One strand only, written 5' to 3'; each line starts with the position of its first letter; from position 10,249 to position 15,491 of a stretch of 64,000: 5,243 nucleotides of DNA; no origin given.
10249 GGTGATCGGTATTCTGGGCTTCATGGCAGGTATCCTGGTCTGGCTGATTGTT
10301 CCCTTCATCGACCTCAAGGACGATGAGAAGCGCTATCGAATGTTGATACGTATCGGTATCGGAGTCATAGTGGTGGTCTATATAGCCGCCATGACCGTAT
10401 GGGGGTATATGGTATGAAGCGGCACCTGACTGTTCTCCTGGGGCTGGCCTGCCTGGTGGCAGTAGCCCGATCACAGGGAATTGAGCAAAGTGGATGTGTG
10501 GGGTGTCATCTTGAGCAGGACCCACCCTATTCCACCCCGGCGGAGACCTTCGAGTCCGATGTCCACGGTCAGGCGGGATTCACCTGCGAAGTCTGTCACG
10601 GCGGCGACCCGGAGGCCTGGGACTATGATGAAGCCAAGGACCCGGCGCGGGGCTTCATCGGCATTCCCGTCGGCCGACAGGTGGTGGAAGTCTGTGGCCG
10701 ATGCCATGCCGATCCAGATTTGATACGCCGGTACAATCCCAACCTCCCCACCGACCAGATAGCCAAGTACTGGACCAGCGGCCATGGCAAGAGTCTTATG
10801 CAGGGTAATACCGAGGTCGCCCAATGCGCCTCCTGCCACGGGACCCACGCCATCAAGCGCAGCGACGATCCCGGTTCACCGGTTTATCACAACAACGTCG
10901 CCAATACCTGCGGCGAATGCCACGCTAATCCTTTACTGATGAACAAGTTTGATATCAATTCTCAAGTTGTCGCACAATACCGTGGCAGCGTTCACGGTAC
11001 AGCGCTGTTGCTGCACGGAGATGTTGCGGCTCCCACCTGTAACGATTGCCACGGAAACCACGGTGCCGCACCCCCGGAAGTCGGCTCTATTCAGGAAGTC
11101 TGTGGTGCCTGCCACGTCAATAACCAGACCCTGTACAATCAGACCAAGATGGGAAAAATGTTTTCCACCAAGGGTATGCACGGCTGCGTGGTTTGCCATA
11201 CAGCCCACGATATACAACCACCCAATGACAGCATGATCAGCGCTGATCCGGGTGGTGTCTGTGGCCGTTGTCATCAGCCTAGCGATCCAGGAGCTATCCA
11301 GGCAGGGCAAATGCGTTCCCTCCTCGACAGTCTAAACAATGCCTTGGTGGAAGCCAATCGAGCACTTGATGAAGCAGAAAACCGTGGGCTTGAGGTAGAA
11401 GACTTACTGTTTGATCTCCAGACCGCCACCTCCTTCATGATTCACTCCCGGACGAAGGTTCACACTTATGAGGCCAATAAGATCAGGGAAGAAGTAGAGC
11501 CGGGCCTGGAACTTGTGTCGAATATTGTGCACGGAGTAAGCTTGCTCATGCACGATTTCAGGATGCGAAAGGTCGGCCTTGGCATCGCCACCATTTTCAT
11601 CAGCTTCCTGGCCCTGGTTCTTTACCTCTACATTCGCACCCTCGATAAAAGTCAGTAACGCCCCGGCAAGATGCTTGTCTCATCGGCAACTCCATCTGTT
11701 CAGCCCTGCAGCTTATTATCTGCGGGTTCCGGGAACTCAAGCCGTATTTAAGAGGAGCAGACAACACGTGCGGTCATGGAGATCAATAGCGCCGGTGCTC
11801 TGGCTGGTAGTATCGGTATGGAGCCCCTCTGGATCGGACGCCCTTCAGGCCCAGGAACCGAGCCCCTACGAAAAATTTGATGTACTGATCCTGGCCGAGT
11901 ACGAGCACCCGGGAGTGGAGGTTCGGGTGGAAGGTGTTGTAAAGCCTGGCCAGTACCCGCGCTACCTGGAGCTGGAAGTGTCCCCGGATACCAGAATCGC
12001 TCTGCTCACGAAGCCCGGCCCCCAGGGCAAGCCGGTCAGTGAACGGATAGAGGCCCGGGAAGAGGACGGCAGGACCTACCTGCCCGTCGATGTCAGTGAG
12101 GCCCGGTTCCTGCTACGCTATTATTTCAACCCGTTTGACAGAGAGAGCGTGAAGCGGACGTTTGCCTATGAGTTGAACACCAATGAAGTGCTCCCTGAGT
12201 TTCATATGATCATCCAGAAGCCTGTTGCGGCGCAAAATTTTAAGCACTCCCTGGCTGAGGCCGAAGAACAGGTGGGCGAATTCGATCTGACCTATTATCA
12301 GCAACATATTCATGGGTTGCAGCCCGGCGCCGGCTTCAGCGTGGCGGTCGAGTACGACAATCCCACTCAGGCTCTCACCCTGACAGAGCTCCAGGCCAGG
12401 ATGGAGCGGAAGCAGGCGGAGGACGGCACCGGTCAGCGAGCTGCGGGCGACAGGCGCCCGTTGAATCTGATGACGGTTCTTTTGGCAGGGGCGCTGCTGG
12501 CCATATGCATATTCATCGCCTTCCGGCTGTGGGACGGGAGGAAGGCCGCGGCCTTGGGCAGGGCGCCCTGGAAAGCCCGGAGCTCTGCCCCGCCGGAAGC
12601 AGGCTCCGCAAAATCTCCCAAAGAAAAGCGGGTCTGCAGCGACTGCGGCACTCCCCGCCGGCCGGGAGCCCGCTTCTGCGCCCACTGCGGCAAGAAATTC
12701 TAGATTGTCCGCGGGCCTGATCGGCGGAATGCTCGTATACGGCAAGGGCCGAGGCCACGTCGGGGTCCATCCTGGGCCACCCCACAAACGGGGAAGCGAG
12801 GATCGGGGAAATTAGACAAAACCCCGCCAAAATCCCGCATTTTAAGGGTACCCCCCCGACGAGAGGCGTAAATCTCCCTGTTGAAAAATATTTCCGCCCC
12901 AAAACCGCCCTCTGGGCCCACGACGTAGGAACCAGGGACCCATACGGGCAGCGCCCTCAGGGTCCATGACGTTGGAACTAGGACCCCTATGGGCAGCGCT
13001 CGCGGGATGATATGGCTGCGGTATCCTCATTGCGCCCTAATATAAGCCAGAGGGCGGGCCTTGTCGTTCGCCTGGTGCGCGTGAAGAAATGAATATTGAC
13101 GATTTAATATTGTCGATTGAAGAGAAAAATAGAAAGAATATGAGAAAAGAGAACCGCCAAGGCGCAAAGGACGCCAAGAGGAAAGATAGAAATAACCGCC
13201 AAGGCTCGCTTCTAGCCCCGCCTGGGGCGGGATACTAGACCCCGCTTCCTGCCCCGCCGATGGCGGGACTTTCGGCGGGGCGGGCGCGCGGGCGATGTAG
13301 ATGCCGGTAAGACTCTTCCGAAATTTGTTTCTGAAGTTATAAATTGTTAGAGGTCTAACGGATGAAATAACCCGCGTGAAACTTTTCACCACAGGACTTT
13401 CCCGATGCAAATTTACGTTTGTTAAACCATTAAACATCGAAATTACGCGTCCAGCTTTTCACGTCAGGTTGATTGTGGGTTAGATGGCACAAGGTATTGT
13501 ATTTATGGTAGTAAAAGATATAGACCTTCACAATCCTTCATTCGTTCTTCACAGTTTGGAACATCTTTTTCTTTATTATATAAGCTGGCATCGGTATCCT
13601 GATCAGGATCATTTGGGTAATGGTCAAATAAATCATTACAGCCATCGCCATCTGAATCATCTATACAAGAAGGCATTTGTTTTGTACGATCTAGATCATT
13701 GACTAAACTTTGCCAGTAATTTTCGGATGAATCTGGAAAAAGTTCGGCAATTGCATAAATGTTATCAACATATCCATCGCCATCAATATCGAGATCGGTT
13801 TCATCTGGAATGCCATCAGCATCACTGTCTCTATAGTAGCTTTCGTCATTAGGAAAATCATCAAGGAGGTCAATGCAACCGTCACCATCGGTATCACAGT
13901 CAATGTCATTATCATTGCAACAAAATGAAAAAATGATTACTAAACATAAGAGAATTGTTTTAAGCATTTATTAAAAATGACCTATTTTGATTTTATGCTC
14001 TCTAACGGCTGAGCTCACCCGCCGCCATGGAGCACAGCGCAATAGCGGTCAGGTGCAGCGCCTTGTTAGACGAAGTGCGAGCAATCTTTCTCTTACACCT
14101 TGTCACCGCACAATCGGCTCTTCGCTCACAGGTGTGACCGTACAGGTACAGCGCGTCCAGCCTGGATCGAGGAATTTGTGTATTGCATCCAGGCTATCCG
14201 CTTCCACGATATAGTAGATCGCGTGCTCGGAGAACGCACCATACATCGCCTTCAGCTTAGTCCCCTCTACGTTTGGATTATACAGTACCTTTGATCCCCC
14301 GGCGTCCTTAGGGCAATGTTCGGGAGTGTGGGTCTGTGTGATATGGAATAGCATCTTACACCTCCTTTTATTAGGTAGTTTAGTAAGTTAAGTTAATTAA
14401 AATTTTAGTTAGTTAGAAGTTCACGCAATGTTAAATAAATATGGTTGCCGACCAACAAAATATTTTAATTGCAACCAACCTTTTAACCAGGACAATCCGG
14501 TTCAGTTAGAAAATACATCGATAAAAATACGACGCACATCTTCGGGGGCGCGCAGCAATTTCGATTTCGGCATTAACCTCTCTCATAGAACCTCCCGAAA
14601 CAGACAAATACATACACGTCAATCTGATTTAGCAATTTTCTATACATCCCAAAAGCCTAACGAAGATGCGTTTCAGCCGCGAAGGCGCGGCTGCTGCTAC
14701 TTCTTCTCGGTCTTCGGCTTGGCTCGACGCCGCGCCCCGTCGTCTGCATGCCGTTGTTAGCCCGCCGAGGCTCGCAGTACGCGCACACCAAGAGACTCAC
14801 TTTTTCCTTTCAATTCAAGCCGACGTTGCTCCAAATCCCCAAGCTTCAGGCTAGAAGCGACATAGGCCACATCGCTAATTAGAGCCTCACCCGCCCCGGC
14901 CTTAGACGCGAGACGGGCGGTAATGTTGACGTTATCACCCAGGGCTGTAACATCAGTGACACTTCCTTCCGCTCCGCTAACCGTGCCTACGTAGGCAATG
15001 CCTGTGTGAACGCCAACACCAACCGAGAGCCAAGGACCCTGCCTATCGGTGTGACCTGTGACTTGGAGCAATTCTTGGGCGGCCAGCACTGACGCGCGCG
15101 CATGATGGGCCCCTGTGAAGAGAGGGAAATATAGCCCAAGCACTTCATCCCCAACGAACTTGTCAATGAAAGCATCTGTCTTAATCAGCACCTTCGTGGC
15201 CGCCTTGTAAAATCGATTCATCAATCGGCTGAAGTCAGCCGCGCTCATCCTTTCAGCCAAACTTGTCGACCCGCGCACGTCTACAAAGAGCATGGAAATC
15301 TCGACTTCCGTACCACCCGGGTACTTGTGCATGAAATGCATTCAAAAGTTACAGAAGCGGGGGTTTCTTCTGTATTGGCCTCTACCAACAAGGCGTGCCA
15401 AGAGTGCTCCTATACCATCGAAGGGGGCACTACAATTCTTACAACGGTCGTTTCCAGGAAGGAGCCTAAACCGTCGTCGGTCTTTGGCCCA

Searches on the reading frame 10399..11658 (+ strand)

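Call 56: search_protein_families(library=pfam, proteins=[window:10399-11658:+], max_evalue=0.00001)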
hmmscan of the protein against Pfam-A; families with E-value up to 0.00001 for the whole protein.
window:10399-11658:+ (419 aa): 5 families
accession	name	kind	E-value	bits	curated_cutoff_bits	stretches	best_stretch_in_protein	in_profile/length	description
PF14522.11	Cytochrome_C7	-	1e-11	44.9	24.8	0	231-293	12-67/67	Cytochrome c7 and related cytochrome c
PF14537.11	Cytochrom_c3_2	-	2e-11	44.6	25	0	213-293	8-79/79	Cytochrome c3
PF09699.15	Paired_CXXCH_1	-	2e-10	40.6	20.6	0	262-294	8-38/41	Doubled CXXCH motif (Paired_CXXCH_1)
PF22113.1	Mtrc-MtrF_II-IV_dom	-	2.7e-07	30.7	30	0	61-150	82-166/176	Outer membrane cytochrome MtrC/MtrF-like, domains II/IV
PF02085.21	Cytochrom_CIII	-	3.4e-07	31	22.9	0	202-292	21-101/101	Class III cytochrome C family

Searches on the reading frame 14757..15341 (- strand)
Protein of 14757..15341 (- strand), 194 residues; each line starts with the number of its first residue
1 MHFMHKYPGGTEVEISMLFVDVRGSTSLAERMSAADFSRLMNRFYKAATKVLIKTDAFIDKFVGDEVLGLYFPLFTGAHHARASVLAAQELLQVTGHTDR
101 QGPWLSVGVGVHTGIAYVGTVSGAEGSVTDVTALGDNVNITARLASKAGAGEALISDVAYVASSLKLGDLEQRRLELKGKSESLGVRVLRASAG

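Call 74: search_protein_families(library=pfam, proteins=[window:14757-15341:-], max_evalue=0.01)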
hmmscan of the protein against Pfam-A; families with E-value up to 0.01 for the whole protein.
window:14757-15341:- (194 aa): 1 family
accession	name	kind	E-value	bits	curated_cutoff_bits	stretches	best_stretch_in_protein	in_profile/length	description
PF00211.25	Guanylate_cyc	-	5.6e-12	46.1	21.9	1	14-181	8-174/183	Adenylate and Guanylate cyclase catalytic domain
